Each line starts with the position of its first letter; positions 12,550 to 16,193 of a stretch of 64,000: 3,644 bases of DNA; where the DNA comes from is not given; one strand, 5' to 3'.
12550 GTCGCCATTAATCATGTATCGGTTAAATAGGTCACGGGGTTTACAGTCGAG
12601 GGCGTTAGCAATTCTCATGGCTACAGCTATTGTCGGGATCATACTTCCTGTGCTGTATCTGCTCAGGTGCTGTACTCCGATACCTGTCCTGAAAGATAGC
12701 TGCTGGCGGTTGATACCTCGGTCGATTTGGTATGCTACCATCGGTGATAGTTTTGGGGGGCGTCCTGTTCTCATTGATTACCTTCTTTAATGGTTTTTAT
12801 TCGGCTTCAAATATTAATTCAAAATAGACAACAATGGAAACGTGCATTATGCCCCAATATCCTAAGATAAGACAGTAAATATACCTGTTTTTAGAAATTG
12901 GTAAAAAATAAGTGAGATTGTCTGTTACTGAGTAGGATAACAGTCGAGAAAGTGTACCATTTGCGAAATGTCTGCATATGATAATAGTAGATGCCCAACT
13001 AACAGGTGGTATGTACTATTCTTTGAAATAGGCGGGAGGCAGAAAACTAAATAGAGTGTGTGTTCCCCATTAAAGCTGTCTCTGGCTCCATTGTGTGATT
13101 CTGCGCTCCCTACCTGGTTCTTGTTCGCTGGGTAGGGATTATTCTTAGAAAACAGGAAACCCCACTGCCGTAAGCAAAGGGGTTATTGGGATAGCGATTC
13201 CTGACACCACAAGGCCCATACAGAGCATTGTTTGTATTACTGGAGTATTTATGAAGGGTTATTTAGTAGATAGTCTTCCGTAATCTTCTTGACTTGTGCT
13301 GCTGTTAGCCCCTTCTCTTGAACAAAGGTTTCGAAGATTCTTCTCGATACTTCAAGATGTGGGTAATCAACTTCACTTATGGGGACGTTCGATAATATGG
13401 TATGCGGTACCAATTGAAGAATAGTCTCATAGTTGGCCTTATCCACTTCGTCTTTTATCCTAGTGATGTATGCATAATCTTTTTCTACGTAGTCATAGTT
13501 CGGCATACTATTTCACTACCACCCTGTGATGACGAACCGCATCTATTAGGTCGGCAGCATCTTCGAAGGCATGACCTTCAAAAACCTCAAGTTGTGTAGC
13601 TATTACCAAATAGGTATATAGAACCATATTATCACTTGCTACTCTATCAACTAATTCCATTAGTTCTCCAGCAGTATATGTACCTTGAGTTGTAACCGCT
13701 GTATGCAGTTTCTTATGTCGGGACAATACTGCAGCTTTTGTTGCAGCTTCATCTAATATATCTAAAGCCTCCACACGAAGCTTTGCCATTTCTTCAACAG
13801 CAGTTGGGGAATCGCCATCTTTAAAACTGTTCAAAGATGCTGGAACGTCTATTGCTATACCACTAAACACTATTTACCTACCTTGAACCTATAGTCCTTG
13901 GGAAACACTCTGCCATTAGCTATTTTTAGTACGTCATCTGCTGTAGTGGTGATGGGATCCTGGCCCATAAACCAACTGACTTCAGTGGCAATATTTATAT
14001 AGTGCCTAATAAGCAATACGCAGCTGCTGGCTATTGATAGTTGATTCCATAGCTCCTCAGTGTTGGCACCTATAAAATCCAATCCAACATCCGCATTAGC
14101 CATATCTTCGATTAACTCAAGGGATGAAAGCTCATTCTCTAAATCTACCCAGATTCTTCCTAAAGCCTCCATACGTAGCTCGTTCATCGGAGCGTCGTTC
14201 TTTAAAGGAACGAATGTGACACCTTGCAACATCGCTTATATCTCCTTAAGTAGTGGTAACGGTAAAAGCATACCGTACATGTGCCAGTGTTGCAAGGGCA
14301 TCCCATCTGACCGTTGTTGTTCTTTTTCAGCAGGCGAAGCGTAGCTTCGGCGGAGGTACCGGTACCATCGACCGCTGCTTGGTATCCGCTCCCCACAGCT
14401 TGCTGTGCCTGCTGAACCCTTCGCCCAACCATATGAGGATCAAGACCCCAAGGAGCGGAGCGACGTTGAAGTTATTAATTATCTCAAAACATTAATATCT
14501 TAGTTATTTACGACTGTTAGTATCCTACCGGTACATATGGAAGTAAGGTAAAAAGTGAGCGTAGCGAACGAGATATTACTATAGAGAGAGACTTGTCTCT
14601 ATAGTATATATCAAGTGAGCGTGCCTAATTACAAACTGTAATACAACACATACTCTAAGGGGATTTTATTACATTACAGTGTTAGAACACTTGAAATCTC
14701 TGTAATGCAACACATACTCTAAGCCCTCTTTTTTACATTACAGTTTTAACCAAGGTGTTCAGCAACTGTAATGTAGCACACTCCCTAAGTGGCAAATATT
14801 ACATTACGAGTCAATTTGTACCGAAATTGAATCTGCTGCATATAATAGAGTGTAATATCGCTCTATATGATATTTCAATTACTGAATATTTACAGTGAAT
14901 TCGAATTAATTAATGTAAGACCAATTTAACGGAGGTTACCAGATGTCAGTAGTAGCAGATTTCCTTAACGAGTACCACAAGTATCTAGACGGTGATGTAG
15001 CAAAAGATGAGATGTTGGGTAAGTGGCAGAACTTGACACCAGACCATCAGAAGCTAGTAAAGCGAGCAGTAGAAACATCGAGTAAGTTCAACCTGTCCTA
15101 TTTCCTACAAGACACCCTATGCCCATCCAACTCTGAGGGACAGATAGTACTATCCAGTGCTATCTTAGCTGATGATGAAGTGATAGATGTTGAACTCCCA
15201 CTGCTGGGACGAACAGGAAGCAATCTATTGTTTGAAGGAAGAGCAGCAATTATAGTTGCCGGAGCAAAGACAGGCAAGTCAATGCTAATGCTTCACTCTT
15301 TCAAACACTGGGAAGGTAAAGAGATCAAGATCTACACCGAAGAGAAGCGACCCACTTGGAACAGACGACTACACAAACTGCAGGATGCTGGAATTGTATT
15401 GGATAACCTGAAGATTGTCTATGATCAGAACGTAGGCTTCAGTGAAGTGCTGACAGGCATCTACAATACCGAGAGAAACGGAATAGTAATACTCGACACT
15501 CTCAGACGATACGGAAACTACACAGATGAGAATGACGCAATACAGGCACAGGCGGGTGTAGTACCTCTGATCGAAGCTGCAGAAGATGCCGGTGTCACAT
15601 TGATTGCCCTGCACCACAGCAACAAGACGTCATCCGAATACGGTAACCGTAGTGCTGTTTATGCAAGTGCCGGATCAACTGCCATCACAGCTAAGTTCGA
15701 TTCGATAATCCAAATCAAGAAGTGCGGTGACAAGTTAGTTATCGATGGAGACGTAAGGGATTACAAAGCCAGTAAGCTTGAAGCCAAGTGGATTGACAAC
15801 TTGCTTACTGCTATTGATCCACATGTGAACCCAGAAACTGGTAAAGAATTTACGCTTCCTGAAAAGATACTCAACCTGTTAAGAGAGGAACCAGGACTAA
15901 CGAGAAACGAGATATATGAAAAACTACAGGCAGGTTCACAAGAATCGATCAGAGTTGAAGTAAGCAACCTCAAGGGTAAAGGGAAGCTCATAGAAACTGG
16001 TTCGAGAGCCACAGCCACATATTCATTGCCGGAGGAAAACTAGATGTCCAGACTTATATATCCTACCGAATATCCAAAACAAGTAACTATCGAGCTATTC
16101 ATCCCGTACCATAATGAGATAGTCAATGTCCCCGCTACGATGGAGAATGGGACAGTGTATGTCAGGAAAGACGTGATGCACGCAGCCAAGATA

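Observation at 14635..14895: Helically phased array of six alternating 11-bp half-sites before the replication ATPase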

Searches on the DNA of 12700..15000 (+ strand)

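Call 16: search_rna_families(source=window, start=12700, end=15000, threshold=evalue, max_evalue=10)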
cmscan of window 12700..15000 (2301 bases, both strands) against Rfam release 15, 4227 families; matches with E-value up to 10: 5.
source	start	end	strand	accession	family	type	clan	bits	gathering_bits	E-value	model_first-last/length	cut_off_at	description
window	14669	14776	-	RF04228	MIR6140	Gene; miRNA;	-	18.5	140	3.9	1-165/165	no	MIR6140 microRNA precursor family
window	12752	12898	+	RF00586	SNORA12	Gene; snRNA; snoRNA; HACA-box;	-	17.9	45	1.3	1-148/148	no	Small nucleolar RNA SNORA12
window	13266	13375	+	RF00648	MIR396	Gene; miRNA;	-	17.7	80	3.8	1-118/118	no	MIR396 microRNA precursor family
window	14659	14719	-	RF00241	mir-8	Gene; miRNA;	CL00138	16.5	47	5.2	1-72/72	no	mir-8/mir-141/mir-200 microRNA precursor family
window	14075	14105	+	RF01880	Xist_exon1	Gene; lncRNA;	-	13.4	50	1.7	1-85/85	no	X-chromosome inactivation gene exon 1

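Call 76: build_rna_model(alignment_id=A9, structure=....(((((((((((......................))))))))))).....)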
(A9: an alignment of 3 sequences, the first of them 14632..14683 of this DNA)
Model R1 built from alignment A9 (3 sequences, 53 columns); structure: as given.
model positions 52; base pairs 11; branch points 0; effective number of sequences 3; information 0.831 bits per position. Calibrated on 0.2 Mb of random sequence (short: E-values are rough).
structure used (alignment columns):
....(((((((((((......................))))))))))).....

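Call 77: search_with_rna_model(model_id=R1, sources=[window, L001, L005], filters=off, max_evalue=10)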
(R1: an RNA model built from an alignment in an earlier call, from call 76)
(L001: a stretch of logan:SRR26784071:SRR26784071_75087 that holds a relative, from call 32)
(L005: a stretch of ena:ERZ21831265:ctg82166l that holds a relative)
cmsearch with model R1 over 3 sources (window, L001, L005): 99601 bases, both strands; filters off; matches with E-value up to 10: 9.
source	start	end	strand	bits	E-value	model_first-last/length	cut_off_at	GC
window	14632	14683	+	66.1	3.2e-12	1-52/52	no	0.31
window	14696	14747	+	65.3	4.8e-12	1-52/52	no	0.33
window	14762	14813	+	61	4.6e-11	1-52/52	no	0.4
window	14632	14683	-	27.5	0.0016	1-52/52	no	0.31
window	14696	14747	-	25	0.006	1-52/52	no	0.33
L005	8456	8487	-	12.1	5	1-52/52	no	0.31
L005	3928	3978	-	11.3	7.4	1-52/52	no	0.33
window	14762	14814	-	10.9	9.2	1-52/52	no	0.4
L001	11214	11278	+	10.9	9.2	1-52/52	no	0.28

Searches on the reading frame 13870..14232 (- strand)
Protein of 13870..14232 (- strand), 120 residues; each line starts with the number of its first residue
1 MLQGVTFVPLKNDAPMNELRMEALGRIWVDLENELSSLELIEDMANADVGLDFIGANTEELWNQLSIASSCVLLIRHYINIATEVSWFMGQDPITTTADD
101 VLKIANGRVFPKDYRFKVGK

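Call 8: search_protein_families(library=pfam, proteins=[window:13870-14232:-], max_evalue=0.01)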
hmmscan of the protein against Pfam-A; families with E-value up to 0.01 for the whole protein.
window:13870-14232:- (120 aa): 0 families

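Call 9: search_protein_families(library=phrogs, proteins=[window:13870-14232:-], max_evalue=0.01)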
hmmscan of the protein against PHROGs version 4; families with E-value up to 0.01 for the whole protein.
window:13870-14232:- (120 aa): 0 families

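Call 52: search_protein_families(library=ncbifam, proteins=[window:13870-14232:-], max_evalue=0.01)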
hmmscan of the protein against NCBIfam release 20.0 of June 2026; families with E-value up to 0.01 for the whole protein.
window:13870-14232:- (120 aa): 0 families

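Call 63: predict_structure(alignment_id=A6)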
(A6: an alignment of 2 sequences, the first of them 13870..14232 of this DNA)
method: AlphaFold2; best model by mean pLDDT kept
length: 120 residues; sequences in the alignment: 2
mean_pLDDT: 43.8   pTM: 0.29
mean pLDDT of the five models: 43.8, 39.8, 39.2, 39.2, 38.4
residues with pLDDT >= 90: 0; 70-90: 0; 50-70: 27; < 50: 93
segments of 3 or more residues with pLDDT < 50: 1-24, 34-57, 60-62, 85-120
pLDDT, mean of each block of 10 residues (from residue 1): 34 40 49 45 37 42 50 53 49 47 42 38
secondary structure, 60 per line:
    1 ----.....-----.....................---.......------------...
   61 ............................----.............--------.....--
elements in order: E5-9 H15-35 H39-45 H58-88 H93-105 E114-118

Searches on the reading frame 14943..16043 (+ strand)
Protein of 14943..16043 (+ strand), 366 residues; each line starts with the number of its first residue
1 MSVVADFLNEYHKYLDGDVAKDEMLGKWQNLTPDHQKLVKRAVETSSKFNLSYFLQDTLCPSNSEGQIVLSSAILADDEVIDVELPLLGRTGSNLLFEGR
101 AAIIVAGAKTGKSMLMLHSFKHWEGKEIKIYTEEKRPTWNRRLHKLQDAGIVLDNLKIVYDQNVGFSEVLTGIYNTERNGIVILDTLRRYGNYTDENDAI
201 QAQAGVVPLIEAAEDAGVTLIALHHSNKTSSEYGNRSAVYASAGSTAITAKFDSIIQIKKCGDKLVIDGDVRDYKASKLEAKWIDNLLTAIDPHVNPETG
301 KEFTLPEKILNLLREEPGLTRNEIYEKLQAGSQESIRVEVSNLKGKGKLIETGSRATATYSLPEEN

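Call 8: search_protein_families(library=pfam, proteins=[window:14943-16043:+], max_evalue=0.01)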
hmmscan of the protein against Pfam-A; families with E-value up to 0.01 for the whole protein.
window:14943-16043:+ (366 aa): 2 families
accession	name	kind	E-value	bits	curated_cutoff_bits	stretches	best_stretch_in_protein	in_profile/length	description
PF13481.12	AAA_25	-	1e-10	42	27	1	94-230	28-194/195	AAA domain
PF13412.12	HTH_24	-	0.0029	17.6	21.9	0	308-328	7-27/48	Winged helix-turn-helix DNA-binding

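Call 9: search_protein_families(library=phrogs, proteins=[window:14943-16043:+], max_evalue=0.01)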
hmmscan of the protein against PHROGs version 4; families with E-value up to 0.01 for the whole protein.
window:14943-16043:+ (366 aa): 9 families
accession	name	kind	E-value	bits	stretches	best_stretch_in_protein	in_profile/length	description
phrog_6357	-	unknown function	1.6e-07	31.9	1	94-333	26-269/321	-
phrog_3123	-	unknown function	1.8e-06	27.8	1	175-264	454-542/583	-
phrog_2850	-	unknown function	1.2e-05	25.4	1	180-266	261-341/465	-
phrog_906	-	DNA, RNA and nucleotide metabolism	0.00023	21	1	175-268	621-709/872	DNA polymerase/primase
phrog_6012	-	DNA, RNA and nucleotide metabolism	0.00055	20.3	1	177-264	247-332/447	DNA helicase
phrog_30286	-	unknown function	0.001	18.4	0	178-257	217-294/590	-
phrog_12156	-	DNA, RNA and nucleotide metabolism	0.0032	17.2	0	307-363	426-481/485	DNA helicase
phrog_633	-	transcription regulation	0.0036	18.8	1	304-353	2-50/111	transcriptional regulator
phrog_1324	-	transcription regulation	0.004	17.8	1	298-361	10-73/172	transcriptional activator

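Call 13: find_related_loci(query=window:14943-16043:+, collection=viral_contigs, flank=4000)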
Query window:14943-16043:+ (366 aa) in viral_contigs; peptide patterns used: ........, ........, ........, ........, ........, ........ (x = any residue, [..] = any of these).
13 stretches matched a pattern, but none encodes a relative of the query by tblastn (E <= 1e-3).

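Call 15: find_homologous_proteins(query=window:14943-16043:+)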
Query window:14943-16043:+ (366 aa): 2 proteins with E <= 0.001 among 4609 candidates.
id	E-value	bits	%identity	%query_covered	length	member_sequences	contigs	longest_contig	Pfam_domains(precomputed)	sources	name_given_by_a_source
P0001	4.7e-239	810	100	100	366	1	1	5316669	PF13481.13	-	-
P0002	4.3e-9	54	29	52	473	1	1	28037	PF00772.27,PF13481.13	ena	-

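Call 20: find_encoding_contigs(protein=P0001, flank=3000, max_places=4)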
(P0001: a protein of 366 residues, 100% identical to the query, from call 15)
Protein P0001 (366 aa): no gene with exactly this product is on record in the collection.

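Call 25: search_protein_representatives(protein=window:14943-16043:+)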
Query: 366 residues. Proteins with E-value up to 0.001 (for the whole library): 508; up to 1e-10: 48; up to 1e-30: 3. The best 150 are listed.
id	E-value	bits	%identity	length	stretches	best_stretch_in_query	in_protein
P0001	1.5e-239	810.3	100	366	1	1-366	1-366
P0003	1.1e-51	192.6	33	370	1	1-337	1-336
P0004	9.0e-33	130.4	32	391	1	3-290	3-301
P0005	1.1e-28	117.0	33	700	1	70-352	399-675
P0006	8.0e-20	87.8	29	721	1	84-329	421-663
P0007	3.1e-18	82.6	32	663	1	74-352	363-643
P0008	2.4e-17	79.7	28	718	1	83-356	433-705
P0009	3.1e-17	79.3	31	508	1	81-348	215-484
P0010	6.0e-17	78.3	35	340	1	83-262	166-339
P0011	8.7e-17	77.8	33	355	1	85-360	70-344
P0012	3.6e-15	72.5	33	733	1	71-287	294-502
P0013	8.6e-15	71.2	33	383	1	84-253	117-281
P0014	1.2e-14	70.8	30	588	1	75-354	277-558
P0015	2.8e-14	69.6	34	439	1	70-262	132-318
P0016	3.4e-14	69.3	34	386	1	79-262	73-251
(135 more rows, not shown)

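Call 29: find_related_loci(query=A2, collection=metagenome_contigs, flank=5000)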
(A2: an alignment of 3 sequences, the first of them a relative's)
Query A2 (366 aa) in metagenome_contigs; peptide patterns used: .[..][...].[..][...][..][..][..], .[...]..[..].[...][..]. (x = any residue, [..] = any of these).
266 stretches matched a pattern, but none encodes a relative of the query by tblastn (E <= 1e-3).

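Call 30: find_related_loci(query=A2, collection=genome_contigs, flank=5000)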
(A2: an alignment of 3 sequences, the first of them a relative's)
Query A2 (366 aa) in genome_contigs; peptide patterns used: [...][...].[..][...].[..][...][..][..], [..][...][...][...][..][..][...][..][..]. (x = any residue, [..] = any of these).
84 stretches matched a pattern, but none encodes a relative of the query by tblastn (E <= 1e-3).

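Call 31: find_homologous_proteins(query=P0003)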
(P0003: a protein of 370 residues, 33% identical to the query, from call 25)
Query P0003 (370 aa): 1 proteins with E <= 0.001 among 5018 candidates.
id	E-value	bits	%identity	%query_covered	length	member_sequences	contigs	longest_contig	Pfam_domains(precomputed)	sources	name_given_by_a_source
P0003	6.0e-245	830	100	100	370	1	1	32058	PF03796.22,PF13481.13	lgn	-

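Call 32: find_encoding_contigs(protein=P0003, flank=10000, max_places=4)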
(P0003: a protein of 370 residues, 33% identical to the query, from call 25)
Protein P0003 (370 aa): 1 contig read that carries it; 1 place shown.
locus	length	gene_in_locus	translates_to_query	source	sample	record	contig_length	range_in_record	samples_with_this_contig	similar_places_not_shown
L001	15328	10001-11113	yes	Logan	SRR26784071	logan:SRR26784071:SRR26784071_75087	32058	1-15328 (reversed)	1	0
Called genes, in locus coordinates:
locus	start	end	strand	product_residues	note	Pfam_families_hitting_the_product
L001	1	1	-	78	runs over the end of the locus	-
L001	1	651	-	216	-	-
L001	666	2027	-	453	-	PF23899:SU10_portal (weak)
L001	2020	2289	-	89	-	-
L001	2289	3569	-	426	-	PF03237:Terminase_6N, PF05127:NAT10_TcmA_helicase (faint)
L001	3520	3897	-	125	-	-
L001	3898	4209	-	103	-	-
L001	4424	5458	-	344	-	PF01381:HTH_3 (faint), PF13560:HTH_31 (faint), PF13693:HTH_35 (faint), PF13443:HTH_26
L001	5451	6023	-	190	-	-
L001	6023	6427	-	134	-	-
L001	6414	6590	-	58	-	-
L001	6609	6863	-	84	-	PF01381:HTH_3, PF13443:HTH_26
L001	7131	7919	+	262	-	-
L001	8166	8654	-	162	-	-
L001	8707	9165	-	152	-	-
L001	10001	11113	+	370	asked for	PF13481:AAA_25, PF03796:DnaB_C (faint)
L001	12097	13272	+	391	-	PF13481:AAA_25 (weak)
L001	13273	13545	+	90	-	-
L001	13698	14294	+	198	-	-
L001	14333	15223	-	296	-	PF00589:Phage_integrase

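Call 51: search_solved_structures(query=A1, max_evalue=1)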
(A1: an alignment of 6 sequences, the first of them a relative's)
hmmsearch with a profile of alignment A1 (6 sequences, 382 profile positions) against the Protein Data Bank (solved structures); distinct sequences matched with E-value up to 1: 27.
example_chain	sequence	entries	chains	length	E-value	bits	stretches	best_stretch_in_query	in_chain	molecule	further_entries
1g8y_A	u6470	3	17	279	1.7e-07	33.8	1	189-258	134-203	REGULATORY PROTEIN REPA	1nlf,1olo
7pwf_O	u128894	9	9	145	0.0014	20.9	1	158-273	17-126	Ribosomal protein S14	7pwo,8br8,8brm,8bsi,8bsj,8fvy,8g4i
1e0j_A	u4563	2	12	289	0.028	16.7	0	190-272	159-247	DNA HELICASE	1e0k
1cr0_A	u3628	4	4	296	0.03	16.6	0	190-272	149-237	DNA PRIMASE/HELICASE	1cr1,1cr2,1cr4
1okr_A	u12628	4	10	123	0.056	15.7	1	312-366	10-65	METHICILLIN RESISTANCE REGULATORY PROTEIN MECI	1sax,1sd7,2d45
1sd6_A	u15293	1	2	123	0.056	15.7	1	312-366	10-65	Methicillin resistance regulatory protein mecI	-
7c0i_A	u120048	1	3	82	0.056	15.7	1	296-362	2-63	Double-stranded RNA-binding protein,Double-stranded RNA-specific adenosine deaminase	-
8gbd_A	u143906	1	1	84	0.068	15.4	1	314-363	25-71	Double-stranded RNA-specific adenosine deaminase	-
1qbj_A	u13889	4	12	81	0.077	15.2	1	316-363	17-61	PROTEIN (DOUBLE-STRANDED RNA SPECIFIC ADENOSINE DEAMINASE (ADAR1)) | Double-stranded RNA-specific adenosine deaminase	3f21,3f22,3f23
5zu1_A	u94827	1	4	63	0.097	14.9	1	318-362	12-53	Double-stranded RNA-specific adenosine deaminase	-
2acj_A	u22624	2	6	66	0.1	14.8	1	318-362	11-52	Double-stranded RNA-specific adenosine deaminase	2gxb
3irq_D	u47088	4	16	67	0.1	14.8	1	318-362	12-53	Double-stranded RNA-specific adenosine deaminase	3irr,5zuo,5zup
1qgp_A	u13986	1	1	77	0.11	14.7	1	316-362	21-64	PROTEIN (DOUBLE STRANDED RNA ADENOSINE DEAMINASE)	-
8gbc_A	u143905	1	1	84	0.13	14.5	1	314-362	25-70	Double-stranded RNA-specific adenosine deaminase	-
5ikn_D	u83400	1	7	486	0.13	14.5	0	190-272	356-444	DNA primase/helicase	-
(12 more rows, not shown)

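Call 52: search_protein_families(library=ncbifam, proteins=[window:14943-16043:+, L001:10001-11113:+, L001:12097-13272:+, L001:8707-9165:-, L001:8166-8654:-, L001:7131-7919:+], max_evalue=0.01)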
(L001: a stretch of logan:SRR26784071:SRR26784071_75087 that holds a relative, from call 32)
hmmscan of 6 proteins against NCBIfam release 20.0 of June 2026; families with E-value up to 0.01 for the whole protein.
window:14943-16043:+ (366 aa): 1 family
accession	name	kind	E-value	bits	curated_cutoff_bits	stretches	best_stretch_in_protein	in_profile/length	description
NF007720.0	PRK10411.1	equivalog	0.0057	16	259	0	308-357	8-56/243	L-fucose operon activator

L001:10001-11113:+ (370 aa): 3 families
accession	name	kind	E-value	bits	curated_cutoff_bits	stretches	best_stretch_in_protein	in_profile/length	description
TIGR03600.1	phage_DnaB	exception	0.00012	21.2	498.65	0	150-224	272-350/421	phage replicative helicase, DnaB family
NF004629.0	PRK05973.1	equivalog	0.00066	18.8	156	1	99-224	64-189/237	DNA helicase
TIGR02237.1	recomb_radB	equivalog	0.0027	17.6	172.4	1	108-228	21-150/210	DNA repair and recombination protein RadB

L001:12097-13272:+ (391 aa): 0 families

L001:8707-9165:- (152 aa): 0 families

L001:8166-8654:- (162 aa): 0 families

L001:7131-7919:+ (262 aa): 0 families

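Call 66: find_related_loci(query=P0011, collection=viral_contigs, flank=3000)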
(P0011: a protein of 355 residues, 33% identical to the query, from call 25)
Query P0011 (355 aa) in viral_contigs; peptide patterns used: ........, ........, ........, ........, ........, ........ (x = any residue, [..] = any of these).
18 stretches matched a pattern, but none encodes a relative of the query by tblastn (E <= 1e-3).

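Call 70: predict_structure(alignment_id=A7)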
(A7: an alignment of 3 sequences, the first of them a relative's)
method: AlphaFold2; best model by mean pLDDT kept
length: 366 residues; sequences in the alignment: 3
mean_pLDDT: 50.6   pTM: 0.41
mean pLDDT of the five models: 50.6, 49.5, 47.6, 46.8, 46.6
residues with pLDDT >= 90: 0; 70-90: 91; 50-70: 84; < 50: 191
segments of 3 or more residues with pLDDT < 50: 51-53, 58-111, 226-309, 318-322, 329-366
pLDDT, mean of each block of 10 residues (from residue 1): 82 77 83 82 59 50 27 25 22 26 38 52 71 76 69 75 73 79 72 56 62 69 50 27 38 33 32 29 33 37 45 52 50 31 28 25 29
secondary structure, 60 per line:
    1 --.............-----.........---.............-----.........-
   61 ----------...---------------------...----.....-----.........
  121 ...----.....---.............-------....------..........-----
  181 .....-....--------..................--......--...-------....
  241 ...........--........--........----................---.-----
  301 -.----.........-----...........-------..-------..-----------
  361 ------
elements in order: H3-15 H21-29 H33-45 H51-59 E95-97 E102-106 H112-123 E128-132 H136-148 E156-159 H166-175 E181-185 H187-190 H199-216 E219-224 H237-251 E254-261 E264-271 H276-291 H307-315 H321-331
